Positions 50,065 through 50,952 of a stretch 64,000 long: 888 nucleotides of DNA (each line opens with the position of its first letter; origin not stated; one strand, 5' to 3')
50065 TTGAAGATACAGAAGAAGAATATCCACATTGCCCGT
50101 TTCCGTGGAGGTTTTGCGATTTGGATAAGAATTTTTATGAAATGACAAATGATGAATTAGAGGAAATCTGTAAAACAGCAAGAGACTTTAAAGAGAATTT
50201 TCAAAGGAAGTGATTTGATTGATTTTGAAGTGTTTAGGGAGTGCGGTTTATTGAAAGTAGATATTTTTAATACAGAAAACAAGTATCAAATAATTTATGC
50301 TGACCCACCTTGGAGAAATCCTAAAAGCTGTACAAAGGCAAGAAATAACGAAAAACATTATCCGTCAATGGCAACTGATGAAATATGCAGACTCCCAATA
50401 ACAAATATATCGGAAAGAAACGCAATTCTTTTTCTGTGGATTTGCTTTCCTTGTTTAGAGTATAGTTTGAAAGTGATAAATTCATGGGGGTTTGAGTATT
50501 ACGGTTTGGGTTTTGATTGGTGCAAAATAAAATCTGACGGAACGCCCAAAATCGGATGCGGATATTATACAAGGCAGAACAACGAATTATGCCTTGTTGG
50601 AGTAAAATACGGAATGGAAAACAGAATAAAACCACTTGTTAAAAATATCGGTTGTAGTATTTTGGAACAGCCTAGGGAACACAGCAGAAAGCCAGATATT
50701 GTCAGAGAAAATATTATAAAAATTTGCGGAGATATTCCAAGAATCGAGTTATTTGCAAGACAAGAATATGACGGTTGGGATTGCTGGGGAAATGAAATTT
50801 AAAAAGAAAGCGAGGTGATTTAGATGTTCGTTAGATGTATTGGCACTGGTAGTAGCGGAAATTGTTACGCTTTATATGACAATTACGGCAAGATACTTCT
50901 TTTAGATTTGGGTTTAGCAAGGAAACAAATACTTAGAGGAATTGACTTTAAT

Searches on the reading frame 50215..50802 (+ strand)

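Call 111: search_protein_families(library=pfam, proteins=[window:50215-50802:+], max_evalue=0.001)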
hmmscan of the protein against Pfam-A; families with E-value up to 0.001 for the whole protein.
window:50215-50802:+ (195 aa): 1 family
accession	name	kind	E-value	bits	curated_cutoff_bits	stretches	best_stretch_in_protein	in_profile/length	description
PF05063.20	MT-A70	-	2.1e-26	93.4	23.9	1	24-194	1-172/172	MT-A70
